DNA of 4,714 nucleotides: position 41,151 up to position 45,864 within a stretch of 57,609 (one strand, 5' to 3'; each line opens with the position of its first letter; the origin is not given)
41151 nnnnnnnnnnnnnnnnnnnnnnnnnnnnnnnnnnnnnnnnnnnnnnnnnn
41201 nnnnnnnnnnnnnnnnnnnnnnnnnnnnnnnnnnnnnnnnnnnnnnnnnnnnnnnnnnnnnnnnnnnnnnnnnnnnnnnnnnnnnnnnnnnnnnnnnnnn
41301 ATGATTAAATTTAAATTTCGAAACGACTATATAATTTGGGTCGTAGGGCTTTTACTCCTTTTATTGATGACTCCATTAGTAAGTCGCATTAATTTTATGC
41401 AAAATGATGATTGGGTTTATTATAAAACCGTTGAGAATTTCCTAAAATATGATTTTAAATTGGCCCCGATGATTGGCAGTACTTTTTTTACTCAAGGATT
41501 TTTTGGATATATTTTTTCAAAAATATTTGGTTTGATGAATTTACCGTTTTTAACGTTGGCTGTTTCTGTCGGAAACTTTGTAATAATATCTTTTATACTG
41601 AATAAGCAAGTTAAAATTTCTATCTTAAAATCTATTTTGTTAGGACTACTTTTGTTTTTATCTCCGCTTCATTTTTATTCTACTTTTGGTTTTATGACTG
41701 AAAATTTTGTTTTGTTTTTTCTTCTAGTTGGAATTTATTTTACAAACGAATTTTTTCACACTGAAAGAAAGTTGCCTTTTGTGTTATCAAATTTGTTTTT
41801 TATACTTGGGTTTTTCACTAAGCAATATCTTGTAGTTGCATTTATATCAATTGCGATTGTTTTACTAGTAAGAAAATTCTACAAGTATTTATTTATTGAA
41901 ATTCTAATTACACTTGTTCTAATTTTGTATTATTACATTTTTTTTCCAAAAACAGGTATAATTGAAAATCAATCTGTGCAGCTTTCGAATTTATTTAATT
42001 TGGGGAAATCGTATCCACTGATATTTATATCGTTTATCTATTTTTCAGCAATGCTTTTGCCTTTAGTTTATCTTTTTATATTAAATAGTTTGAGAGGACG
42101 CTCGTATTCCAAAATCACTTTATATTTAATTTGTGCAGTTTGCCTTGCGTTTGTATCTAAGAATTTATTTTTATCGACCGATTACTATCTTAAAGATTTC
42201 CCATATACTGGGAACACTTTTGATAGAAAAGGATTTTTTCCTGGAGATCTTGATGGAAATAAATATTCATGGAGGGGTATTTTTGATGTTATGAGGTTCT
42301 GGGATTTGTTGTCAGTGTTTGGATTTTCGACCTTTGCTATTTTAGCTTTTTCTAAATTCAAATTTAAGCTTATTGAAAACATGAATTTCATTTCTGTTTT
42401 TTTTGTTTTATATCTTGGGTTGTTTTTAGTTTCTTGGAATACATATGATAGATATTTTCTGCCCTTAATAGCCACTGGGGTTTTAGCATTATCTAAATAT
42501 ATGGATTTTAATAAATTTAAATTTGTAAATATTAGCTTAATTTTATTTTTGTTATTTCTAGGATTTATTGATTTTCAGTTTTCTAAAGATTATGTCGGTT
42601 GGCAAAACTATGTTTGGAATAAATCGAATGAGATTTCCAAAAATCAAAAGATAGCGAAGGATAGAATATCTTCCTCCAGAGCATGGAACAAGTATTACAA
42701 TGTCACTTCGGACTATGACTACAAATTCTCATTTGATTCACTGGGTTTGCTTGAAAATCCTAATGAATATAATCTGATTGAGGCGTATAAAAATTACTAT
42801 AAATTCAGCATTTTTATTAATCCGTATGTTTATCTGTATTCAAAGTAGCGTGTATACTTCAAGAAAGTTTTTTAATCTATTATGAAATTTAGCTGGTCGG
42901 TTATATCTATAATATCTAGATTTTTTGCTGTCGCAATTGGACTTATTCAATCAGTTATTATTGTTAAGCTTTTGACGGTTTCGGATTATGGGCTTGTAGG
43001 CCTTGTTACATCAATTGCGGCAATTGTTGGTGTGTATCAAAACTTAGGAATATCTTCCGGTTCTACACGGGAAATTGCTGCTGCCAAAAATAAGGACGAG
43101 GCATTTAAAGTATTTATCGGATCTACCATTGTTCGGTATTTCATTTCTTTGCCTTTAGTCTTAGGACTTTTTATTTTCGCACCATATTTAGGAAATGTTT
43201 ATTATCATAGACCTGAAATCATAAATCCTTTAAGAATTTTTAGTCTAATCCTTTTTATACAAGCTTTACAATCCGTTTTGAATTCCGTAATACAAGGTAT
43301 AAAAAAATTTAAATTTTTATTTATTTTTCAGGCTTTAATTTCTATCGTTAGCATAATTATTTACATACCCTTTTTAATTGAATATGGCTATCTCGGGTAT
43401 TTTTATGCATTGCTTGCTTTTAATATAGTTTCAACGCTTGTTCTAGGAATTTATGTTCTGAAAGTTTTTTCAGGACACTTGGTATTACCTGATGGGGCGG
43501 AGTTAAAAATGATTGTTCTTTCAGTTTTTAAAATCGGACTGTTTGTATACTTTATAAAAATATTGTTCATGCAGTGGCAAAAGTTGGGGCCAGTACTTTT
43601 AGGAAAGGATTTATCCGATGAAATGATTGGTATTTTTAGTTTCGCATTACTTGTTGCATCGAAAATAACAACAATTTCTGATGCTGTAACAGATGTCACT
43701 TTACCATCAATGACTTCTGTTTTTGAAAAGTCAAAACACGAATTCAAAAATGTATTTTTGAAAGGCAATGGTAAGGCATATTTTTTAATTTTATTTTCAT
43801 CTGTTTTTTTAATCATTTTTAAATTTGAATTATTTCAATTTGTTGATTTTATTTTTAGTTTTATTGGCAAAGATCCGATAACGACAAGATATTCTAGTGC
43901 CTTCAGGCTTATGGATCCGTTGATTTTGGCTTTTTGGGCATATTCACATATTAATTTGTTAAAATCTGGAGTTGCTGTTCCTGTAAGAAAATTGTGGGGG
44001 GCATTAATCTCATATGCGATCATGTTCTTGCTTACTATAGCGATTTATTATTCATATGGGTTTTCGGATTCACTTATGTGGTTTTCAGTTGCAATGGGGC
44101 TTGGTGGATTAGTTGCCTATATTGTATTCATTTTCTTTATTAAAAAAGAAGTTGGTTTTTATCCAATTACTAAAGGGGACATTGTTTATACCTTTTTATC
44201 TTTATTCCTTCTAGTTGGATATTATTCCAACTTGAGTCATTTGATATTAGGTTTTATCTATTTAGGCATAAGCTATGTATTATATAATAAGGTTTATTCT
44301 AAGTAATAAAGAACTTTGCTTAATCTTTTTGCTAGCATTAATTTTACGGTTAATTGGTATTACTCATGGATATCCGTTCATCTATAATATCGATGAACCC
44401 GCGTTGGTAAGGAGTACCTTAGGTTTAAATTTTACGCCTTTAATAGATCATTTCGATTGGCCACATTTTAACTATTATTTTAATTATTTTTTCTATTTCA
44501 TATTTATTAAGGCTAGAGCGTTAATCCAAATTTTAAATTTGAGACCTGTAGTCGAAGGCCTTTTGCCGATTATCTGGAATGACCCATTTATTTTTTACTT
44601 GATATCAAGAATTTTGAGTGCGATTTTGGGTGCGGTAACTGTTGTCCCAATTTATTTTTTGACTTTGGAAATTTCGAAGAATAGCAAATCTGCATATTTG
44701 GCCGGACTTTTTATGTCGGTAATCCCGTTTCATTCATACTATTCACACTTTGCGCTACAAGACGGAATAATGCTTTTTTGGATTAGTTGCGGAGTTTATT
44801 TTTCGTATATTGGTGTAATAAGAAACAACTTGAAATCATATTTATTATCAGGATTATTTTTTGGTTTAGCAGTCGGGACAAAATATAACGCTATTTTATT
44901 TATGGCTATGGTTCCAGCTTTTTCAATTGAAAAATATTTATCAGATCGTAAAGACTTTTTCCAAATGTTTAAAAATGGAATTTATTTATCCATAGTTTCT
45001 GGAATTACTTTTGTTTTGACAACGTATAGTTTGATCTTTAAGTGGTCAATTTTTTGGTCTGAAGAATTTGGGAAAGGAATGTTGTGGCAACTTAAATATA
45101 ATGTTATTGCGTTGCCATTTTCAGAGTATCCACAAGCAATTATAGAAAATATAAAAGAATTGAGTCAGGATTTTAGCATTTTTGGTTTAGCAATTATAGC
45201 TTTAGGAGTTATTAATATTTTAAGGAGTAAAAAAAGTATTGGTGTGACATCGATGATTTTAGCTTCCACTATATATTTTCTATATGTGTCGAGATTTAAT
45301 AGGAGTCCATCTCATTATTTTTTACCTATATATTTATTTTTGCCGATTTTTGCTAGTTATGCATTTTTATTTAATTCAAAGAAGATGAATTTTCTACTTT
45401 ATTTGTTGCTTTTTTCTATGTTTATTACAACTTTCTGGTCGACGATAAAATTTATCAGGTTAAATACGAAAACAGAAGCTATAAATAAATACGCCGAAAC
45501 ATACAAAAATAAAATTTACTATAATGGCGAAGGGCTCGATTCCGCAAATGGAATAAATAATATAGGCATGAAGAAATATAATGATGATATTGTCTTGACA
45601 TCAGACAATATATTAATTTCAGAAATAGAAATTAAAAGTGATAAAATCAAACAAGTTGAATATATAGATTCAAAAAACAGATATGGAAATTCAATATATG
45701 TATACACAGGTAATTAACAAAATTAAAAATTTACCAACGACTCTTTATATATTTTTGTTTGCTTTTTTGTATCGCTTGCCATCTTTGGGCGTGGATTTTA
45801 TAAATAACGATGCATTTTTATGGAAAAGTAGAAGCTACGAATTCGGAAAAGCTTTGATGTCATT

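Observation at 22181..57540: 35-kb envelope-glycan island with about ten GT-C-type membrane glycosyltransferases fed by three polyprenol-phosphate-sugar synthase-like genes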

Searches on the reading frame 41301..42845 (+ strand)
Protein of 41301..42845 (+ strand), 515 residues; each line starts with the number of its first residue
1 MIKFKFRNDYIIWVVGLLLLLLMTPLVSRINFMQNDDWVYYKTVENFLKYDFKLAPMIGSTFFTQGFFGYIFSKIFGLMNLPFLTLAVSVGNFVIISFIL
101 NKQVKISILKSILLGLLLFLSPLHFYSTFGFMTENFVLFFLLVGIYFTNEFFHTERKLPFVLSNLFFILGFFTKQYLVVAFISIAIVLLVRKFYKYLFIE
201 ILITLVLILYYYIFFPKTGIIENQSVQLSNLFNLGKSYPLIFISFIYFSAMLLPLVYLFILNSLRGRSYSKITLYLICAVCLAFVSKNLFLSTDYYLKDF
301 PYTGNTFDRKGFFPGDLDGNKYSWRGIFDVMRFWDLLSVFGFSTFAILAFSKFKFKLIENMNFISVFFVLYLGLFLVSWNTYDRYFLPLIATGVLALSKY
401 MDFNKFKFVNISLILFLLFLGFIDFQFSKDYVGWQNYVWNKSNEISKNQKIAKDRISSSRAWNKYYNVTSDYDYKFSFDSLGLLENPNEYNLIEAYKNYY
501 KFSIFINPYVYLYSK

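Call 4: search_protein_families(library=pfam, proteins=[window:41301-42845:+], max_evalue=0.01)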
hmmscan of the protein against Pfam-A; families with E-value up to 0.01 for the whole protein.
window:41301-42845:+ (515 aa): 0 families

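Call 8: search_protein_families(library=pfam, proteins=[window:41301-42845:+], max_evalue=5)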
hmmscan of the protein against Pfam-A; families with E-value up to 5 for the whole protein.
window:41301-42845:+ (515 aa): 0 families

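Call 14: search_protein_families(library=ncbifam, proteins=[window:41301-42845:+], max_evalue=0.001)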
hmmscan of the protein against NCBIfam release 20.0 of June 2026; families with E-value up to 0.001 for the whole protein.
window:41301-42845:+ (515 aa): 0 families

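Call 34: find_homologous_proteins(query=window:41301-42845:+, max_evalue=0.001)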
Query window:41301-42845:+ (515 aa): 49 proteins with E <= 0.001 among 8000 candidates.
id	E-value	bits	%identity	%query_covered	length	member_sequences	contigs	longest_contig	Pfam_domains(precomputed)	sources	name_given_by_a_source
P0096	0.0e+0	1103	100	100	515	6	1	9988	-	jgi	-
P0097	1.4e-249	848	76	100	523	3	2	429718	-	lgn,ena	-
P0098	2.8e-242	824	74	100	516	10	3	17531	-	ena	-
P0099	2.6e-164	566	75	68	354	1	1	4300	-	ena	-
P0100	6.2e-150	519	50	100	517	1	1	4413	-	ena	-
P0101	5.2e-84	301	38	98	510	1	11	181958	-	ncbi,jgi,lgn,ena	-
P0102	1.3e-83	300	38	95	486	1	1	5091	-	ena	-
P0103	1.5e-81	293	36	94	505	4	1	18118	-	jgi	-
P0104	4.7e-80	288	36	97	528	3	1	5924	-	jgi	jgi:hypothetical protein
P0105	2.8e-79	286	36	94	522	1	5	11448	PF13231.13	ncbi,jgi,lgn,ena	jgi:hypothetical protein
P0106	4.6e-79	285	35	97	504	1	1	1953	-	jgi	jgi:hypothetical protein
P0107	4.5e-78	282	36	95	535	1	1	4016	PF13231.13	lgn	-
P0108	2.4e-76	276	35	99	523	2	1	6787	-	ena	-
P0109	5.2e-76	275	35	95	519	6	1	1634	-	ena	-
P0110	9.3e-76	274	35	99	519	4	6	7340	-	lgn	-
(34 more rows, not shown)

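Call 43: predict_structure(alignment_id=A2)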
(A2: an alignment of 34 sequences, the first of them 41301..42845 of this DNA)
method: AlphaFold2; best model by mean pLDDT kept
length: 515 residues; sequences in the alignment: 34
mean_pLDDT: 89.8   pTM: 0.91
mean pLDDT of the five models: 89.8, 89.1, 88.6, 88.2, 87.9
residues with pLDDT >= 90: 348; 70-90: 129; 50-70: 33; < 50: 5
segments of 3 or more residues with pLDDT < 50: 1-4
pLDDT, mean of each block of 10 residues (from residue 1): 61 97 95 88 95 91 97 96 97 98 95 97 91 95 98 96 98 96 97 97 97 89 84 87 90 94 93 96 92 68 58 63 77 91 93 68 93 88 88 94 89 95 91 93 96 94 90 92 86 92 84 94
secondary structure, 60 per line:
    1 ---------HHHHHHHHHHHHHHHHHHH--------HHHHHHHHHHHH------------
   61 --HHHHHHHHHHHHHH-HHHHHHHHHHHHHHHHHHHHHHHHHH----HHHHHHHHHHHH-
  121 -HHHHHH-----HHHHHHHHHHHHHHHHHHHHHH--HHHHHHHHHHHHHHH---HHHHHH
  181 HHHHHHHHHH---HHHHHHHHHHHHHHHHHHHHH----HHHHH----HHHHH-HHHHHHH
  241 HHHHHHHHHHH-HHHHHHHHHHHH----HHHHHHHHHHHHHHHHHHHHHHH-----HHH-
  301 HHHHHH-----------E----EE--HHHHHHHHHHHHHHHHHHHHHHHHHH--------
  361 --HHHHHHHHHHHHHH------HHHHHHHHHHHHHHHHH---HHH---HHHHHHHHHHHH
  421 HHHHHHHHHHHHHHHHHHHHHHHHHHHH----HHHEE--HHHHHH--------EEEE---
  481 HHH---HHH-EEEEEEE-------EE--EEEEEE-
elements in order: H10-28 H37-48 H63-76 H78-103 H108-119 H122-127 H133-154 H157-171 H175-190 H194-214 H219-223 H228-232 H234-251 H253-264 H269-291 H301-306 H327-352 H363-376 H383-399 H409-448 H460-465 E474-477 E491-497 E509-514

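Call 48: fold_search(model_id=the predicted structure, library=pdb)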
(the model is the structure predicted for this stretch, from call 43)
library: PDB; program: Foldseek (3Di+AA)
matches with E <= 10: 143; with E <= 0.001: 0
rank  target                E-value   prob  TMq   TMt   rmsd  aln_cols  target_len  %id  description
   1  6s7t_A                1.1e-03  1.00  0.41  0.32  14.0       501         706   14  Cryo-EM structure of human oligosaccharyltransferase complex OST-B (released 2019-12-18)
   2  5f15                  4.8e-03  1.00  0.42  0.41  13.4       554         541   10  Crystal Structure of ArnT from Cupriavidus metallidurans bound to Undecaprenyl phosphate (released 2016-02-17)
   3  9n9j_I                5.9e-03  1.00  0.41  0.31  14.7       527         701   12  Structure of a GRP94 folding intermediate engaged with a CCDC134- and FKBP11-bound secretory translocon (released 2025-11-19)
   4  9s6t_A                1.2e-02  1.00  0.43  0.45  11.9       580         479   12  Ternary cryo-EM structure of chicken ALG12 with Dol25-PP-GlcNAc2Man7, Dol25-P-Man, and Fab (released 2026-03-18)
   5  5ezm                  1.6e-02  1.00  0.37  0.36  15.4       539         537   11  Crystal Structure of ArnT from Cupriavidus metallidurans in the apo state (released 2016-02-17)
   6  5ogl_A                1.6e-02  1.00  0.39  0.30  16.6       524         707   14  Structure of bacterial oligosaccharyltransferase PglB in complex with an acceptor peptide and an lipid-linked oligosac (released 2017-10-25)
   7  6gxc_A                2.0e-02  1.00  0.39  0.30  16.5       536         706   14  Bacterial oligosaccharyltransferase PglB in complex with an inhibitory peptide and a reactive lipid-linked oligosaccha (released 2018-11-14)
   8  3rce_A                4.7e-02  0.99  0.32  0.25  17.5       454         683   13  Bacterial oligosaccharyltransferase PglB (released 2011-06-15)
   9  9i5k_A                6.5e-02  1.00  0.47  0.49  15.7       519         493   10  Structure of the Chaetomium thermophilum Pmt4 homodimer (C2 symmetry) (released 2025-12-24)
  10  6ezn_F                8.0e-02  0.99  0.36  0.29  13.7       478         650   12  Cryo-EM structure of the yeast oligosaccharyltransferase (OST) complex (released 2018-01-17)
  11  9s6u_A                9.1e-02  0.97  0.42  0.40  13.1       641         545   12  Ternary cryo-EM structure of human ALG9 with Dol25-PP-GlcNAc2Man8, Dol25-P-Man and Fab (released 2026-03-18)
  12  8agb_A                1.1e-01  0.96  0.31  0.26  16.4       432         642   14  Structure of yeast oligosaccharylransferase complex with lipid-linked oligosaccharide bound (released 2022-12-07)
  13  7bvh_A                1.7e-01  0.89  0.38  0.22  15.0       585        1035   12  Crystal structure of arabinosyltransferase EmbC2-AcpM2 complex from Mycobacterium smegmatis complexed with di-arabinos (released 2020-04-29)
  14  9i5l_A                2.4e-01  1.00  0.33  0.25   4.7       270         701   12  Structure of the Chaetomium thermophilum Pmt4 homodimer (C1 symmetry) (released 2025-12-24)
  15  9e61_A                2.4e-01  1.00  0.30  0.22   7.7       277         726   12  Cryo-EM structure of Saccharomyces cerevisiae Pmt4 apo form (released 2025-10-15)
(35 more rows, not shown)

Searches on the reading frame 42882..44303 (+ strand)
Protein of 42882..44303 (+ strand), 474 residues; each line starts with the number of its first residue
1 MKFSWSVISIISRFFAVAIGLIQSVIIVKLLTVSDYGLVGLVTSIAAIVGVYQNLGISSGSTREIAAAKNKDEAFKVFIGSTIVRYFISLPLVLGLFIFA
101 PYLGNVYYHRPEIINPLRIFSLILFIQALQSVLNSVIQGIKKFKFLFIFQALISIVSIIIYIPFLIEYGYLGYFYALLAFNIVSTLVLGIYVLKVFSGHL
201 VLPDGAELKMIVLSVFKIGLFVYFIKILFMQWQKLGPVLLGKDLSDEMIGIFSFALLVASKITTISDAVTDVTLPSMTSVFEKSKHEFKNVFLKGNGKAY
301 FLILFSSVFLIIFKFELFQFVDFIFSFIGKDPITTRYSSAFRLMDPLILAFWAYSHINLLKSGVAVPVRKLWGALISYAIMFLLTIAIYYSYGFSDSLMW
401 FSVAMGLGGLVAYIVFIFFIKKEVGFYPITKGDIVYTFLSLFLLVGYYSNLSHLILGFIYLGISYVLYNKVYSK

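Call 4: search_protein_families(library=pfam, proteins=[window:42882-44303:+], max_evalue=0.01)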
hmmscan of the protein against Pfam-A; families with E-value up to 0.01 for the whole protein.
window:42882-44303:+ (474 aa): 3 families
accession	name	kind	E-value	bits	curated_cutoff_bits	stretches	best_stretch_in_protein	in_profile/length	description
PF13440.11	Polysacc_synt_3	-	6.4e-19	68.7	23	1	27-318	2-280/293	Polysaccharide biosynthesis protein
PF01943.22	Polysacc_synt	-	4.6e-09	36.5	28.2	1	9-278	8-271/274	Polysaccharide biosynthesis protein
PF01554.23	MatE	-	0.00022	21.4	24.9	1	10-159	3-157/161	MatE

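Call 14: search_protein_families(library=ncbifam, proteins=[window:42882-44303:+], max_evalue=0.001)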
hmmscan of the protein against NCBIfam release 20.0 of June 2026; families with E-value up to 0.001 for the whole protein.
window:42882-44303:+ (474 aa): 3 families
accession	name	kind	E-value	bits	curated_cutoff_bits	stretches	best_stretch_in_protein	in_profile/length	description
NF007773.0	PRK10459.1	equivalog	4.2e-07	29.3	273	1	9-293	14-287/492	MOP flippase family protein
NF047674.1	TeichurnBiosyTuaB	equivalog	1.6e-05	24.2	580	1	12-290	18-282/469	teichuronic acid biosynthesis protein TuaB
TIGR02900.1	spore_V_B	equivalog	2.6e-05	23.2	372.3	1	6-167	5-176/488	stage V sporulation protein B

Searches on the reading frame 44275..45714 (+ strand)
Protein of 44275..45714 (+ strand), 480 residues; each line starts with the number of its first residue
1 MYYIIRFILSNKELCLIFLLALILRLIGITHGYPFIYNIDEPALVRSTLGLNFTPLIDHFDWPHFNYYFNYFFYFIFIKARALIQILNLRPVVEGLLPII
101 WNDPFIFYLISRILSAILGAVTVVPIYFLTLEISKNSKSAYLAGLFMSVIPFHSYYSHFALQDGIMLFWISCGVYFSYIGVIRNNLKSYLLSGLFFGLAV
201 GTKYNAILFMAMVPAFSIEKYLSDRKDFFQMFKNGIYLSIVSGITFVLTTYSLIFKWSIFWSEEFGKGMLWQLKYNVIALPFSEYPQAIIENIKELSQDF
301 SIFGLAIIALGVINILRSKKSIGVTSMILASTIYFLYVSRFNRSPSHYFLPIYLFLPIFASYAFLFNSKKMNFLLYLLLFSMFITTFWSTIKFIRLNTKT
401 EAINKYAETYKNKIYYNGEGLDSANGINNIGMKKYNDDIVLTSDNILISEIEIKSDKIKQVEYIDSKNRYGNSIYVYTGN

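Call 4: search_protein_families(library=pfam, proteins=[window:44275-45714:+], max_evalue=0.01)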
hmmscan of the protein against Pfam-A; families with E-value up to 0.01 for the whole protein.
window:44275-45714:+ (480 aa): 2 families
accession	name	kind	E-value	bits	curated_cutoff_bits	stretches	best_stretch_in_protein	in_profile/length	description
PF13231.12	PMT_2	-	1.5e-11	45.2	26.1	1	112-212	25-124/160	Dolichyl-phosphate-mannose-protein mannosyltransferase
PF02366.24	PMT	-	2.7e-11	43.9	22.7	1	108-213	82-192/245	Dolichyl-phosphate-mannose-protein mannosyltransferase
